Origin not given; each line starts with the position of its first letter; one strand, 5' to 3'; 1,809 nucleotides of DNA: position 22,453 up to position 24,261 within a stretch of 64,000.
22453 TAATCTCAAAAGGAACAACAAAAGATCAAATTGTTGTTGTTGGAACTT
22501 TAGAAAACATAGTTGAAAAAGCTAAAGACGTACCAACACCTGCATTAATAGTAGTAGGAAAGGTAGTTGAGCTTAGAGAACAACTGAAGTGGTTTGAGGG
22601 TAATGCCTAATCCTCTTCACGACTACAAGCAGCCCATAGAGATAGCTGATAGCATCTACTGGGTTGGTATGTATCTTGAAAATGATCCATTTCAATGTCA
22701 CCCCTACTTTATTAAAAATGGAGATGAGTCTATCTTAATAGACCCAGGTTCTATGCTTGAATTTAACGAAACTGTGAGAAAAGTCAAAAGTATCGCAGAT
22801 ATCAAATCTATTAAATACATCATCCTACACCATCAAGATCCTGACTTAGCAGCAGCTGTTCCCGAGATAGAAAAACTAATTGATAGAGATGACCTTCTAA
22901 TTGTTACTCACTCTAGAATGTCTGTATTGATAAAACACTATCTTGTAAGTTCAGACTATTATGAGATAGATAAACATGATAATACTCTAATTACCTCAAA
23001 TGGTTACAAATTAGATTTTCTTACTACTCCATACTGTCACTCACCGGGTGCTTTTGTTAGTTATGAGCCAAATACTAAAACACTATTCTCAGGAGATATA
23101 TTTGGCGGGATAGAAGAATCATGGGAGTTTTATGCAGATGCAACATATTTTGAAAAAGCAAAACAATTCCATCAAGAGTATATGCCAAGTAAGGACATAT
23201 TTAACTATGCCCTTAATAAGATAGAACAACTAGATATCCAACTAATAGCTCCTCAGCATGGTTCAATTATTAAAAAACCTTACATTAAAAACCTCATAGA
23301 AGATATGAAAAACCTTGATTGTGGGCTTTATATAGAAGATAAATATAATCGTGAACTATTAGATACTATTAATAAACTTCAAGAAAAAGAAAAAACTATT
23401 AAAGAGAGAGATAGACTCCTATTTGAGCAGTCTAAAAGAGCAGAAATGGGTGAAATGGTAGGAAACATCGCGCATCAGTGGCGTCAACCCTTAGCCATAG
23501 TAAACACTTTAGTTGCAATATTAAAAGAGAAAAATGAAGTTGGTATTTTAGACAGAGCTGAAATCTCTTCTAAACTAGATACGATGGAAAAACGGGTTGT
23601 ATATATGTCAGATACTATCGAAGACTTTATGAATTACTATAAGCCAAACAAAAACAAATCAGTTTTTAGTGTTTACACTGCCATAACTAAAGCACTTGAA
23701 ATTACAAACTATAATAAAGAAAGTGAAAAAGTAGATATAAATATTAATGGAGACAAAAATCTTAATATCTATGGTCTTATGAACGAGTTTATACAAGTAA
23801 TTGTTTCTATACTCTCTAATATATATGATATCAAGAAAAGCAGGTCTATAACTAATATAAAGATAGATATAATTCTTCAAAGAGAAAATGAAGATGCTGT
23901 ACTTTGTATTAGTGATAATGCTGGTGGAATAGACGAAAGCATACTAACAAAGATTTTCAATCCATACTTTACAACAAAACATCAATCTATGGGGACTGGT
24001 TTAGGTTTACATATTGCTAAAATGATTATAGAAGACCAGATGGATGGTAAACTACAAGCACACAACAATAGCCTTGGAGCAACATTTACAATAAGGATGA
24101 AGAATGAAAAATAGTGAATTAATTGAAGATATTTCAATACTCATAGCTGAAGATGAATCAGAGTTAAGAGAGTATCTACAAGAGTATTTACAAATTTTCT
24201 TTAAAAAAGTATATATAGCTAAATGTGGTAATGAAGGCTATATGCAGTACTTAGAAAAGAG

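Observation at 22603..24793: Two-component system whose kinase senses through a flavodiiron/ODP-like di-metal domain, fused onto the end of the d1-haem operon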

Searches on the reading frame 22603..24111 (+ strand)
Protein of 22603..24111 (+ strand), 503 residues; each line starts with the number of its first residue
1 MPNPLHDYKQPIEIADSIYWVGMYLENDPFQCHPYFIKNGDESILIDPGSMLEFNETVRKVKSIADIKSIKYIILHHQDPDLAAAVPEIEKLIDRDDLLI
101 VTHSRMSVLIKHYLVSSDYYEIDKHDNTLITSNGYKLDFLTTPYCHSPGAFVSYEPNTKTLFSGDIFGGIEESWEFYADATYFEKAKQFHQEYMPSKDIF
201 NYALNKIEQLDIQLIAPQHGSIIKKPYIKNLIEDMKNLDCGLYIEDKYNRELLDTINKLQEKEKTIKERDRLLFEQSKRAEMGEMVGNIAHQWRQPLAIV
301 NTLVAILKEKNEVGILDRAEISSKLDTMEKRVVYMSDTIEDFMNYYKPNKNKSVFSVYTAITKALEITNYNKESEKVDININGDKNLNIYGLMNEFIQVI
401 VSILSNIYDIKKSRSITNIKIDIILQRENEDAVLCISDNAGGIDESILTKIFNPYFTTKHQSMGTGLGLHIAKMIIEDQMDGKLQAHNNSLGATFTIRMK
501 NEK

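Call 5: search_protein_families(library=pfam, proteins=[window:22603-24111:+], max_evalue=0.01)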
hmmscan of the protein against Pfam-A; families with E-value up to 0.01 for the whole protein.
window:22603-24111:+ (503 aa): 4 families
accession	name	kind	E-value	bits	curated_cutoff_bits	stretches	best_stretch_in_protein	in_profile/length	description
PF19583.5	ODP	-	3e-61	207.1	27.2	1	30-220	1-194/194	ODP family beta lactamase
PF02518.31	HATPase_c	-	3.1e-15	57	26.4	1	396-501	6-109/111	Histidine kinase-, DNA gyrase B-, and HSP90-like ATPase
PF00753.33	Lactamase_B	-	2.8e-11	44.1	22.7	1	28-219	2-196/196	Metallo-beta-lactamase superfamily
PF00512.31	HisKA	-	5.7e-06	26.7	26.9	1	282-347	2-62/66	His Kinase A (phospho-acceptor) domain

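Call 6: search_protein_families(library=ncbifam, proteins=[window:22603-24111:+], max_evalue=0.01)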
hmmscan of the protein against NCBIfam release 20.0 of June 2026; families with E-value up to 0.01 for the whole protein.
window:22603-24111:+ (503 aa): 54 families (the best 25 are shown)
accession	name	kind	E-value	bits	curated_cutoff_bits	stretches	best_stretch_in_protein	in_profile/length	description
NF008468.0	PRK11360.1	equivalog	3.9e-29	101.5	646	1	273-501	387-608/616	two-component system sensor histidine kinase AtoS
NF047497.1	HK_LIC_12097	equivalog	8.7e-20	70.8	500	1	233-499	103-364/367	LIC_12097 family sensor histidine kinase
TIGR02966.1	phoR_proteo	equivalog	4.8e-17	62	334.2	1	221-498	53-332/333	phosphate regulon sensor histidine kinase PhoR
NF007688.0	PRK10364.1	equivalog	6.9e-17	61.3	479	1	275-499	233-449/460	two-component system sensor histidine kinase ZraS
NF040750.1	tetrathio_HK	equivalog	1.9e-16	59.7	750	1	258-489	314-541/555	tetrathionate respiration histidine kinase TtrS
NF041777.1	sens_FixL_Rhizob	equivalog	2.3e-15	56.3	850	1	258-497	238-477/485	sensor protein FixL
NF053867.1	SprKinKinDBac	equivalog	4e-15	55.2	775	1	262-488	268-483/500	sporulation kinase KinD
NF047794.1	HisKinPtgB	equivalog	7.8e-15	54.2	1000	1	249-485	409-638/656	two-component system sensor histidine kinase PgtB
NF007007.0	PRK09470.1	equivalog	2.6e-14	53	486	1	285-493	248-450/463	envelope stress sensor histidine kinase CpxA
NF038348.1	T2SS_HK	subfamily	4.8e-14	51.7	450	1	325-499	401-571/574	histidine kinase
NF008312.0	PRK11100.1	equivalog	3.3e-13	49.3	356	1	277-501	251-474/477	two-component system sensor histidine kinase CreC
NF008887.0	PRK11921.1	equivalog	7.2e-13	48.2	635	1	34-225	37-231/396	anaerobic nitric oxide reductase flavorubredoxin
NF041735.1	hist_kin_RppB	equivalog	7.8e-13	48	400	1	286-499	220-437/438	two-component system sensor histidine kinase RppB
NF046026.1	HisKinCckACaul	equivalog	2.8e-12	45.6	1000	1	428-497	459-528/678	cell cycle histidine kinase CckA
NF047466.1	hybrid_RR_LvrB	exception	5.2e-12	45.6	500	1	267-484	137-358/377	hybrid histidine kinase/response regulator LvrB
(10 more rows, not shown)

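Call 7: search_solved_structures(query=window:22603-24111:+, max_evalue=0.001, show_alignments=4)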
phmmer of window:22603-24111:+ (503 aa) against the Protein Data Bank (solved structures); distinct sequences matched with E-value up to 0.001: 43.
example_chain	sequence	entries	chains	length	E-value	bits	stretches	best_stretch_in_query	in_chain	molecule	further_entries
6qrq_B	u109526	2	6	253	6.2e-27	97.6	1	26-246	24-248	Oxygen-binding diiron protein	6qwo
6qnm_A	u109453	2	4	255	1.6e-18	69.9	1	20-246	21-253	OXYGEN-BINDING DI-IRON PROTEIN | Uncharacterized protein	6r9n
1ycf_A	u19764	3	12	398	1.3e-14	57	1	10-225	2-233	Nitric oxide reductase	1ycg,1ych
3a0r_A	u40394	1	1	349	1.4e-13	53.6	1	259-498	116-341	Sensor protein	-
9p6i_A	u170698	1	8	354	5.1e-12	48.4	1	277-497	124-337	histidine kinase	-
9jfj_A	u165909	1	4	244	1.1e-11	47.4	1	276-498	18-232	Sensor histidine kinase ZraS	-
4gcz_A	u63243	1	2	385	1.4e-11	47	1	242-497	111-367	Blue-light photoreceptor, Sensor protein fixL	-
8a3u_A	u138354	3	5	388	1.3e-10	43.8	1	258-497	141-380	Putative Sensory box protein,Sensor protein FixL | Putative Sensory box protein,Putative Sensory box protein,Sensor protein FixL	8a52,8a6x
8a7f_A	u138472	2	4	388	1.3e-10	43.8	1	258-497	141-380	Putative Sensory box protein,Sensor protein FixL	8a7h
6h0d_A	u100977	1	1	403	2.7e-10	42.8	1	35-224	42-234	Putative diflavin flavoprotein A 3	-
6etb_A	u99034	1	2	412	2.7e-10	42.7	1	35-222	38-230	Anaerobic nitric oxide reductase flavorubredoxin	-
6h0c_A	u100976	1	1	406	2.7e-10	42.7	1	35-224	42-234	Putative diflavin flavoprotein A 3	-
7r0f_A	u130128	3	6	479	3.6e-10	42.3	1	35-222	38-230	Anaerobic nitric oxide reductase flavorubredoxin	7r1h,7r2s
7r2p_A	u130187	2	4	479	3.6e-10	42.3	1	35-222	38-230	Anaerobic nitric oxide reductase flavorubredoxin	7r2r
4d02_A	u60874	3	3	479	3.8e-10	42.3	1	35-222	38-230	ANAEROBIC NITRIC OXIDE REDUCTASE FLAVORUBREDOXIN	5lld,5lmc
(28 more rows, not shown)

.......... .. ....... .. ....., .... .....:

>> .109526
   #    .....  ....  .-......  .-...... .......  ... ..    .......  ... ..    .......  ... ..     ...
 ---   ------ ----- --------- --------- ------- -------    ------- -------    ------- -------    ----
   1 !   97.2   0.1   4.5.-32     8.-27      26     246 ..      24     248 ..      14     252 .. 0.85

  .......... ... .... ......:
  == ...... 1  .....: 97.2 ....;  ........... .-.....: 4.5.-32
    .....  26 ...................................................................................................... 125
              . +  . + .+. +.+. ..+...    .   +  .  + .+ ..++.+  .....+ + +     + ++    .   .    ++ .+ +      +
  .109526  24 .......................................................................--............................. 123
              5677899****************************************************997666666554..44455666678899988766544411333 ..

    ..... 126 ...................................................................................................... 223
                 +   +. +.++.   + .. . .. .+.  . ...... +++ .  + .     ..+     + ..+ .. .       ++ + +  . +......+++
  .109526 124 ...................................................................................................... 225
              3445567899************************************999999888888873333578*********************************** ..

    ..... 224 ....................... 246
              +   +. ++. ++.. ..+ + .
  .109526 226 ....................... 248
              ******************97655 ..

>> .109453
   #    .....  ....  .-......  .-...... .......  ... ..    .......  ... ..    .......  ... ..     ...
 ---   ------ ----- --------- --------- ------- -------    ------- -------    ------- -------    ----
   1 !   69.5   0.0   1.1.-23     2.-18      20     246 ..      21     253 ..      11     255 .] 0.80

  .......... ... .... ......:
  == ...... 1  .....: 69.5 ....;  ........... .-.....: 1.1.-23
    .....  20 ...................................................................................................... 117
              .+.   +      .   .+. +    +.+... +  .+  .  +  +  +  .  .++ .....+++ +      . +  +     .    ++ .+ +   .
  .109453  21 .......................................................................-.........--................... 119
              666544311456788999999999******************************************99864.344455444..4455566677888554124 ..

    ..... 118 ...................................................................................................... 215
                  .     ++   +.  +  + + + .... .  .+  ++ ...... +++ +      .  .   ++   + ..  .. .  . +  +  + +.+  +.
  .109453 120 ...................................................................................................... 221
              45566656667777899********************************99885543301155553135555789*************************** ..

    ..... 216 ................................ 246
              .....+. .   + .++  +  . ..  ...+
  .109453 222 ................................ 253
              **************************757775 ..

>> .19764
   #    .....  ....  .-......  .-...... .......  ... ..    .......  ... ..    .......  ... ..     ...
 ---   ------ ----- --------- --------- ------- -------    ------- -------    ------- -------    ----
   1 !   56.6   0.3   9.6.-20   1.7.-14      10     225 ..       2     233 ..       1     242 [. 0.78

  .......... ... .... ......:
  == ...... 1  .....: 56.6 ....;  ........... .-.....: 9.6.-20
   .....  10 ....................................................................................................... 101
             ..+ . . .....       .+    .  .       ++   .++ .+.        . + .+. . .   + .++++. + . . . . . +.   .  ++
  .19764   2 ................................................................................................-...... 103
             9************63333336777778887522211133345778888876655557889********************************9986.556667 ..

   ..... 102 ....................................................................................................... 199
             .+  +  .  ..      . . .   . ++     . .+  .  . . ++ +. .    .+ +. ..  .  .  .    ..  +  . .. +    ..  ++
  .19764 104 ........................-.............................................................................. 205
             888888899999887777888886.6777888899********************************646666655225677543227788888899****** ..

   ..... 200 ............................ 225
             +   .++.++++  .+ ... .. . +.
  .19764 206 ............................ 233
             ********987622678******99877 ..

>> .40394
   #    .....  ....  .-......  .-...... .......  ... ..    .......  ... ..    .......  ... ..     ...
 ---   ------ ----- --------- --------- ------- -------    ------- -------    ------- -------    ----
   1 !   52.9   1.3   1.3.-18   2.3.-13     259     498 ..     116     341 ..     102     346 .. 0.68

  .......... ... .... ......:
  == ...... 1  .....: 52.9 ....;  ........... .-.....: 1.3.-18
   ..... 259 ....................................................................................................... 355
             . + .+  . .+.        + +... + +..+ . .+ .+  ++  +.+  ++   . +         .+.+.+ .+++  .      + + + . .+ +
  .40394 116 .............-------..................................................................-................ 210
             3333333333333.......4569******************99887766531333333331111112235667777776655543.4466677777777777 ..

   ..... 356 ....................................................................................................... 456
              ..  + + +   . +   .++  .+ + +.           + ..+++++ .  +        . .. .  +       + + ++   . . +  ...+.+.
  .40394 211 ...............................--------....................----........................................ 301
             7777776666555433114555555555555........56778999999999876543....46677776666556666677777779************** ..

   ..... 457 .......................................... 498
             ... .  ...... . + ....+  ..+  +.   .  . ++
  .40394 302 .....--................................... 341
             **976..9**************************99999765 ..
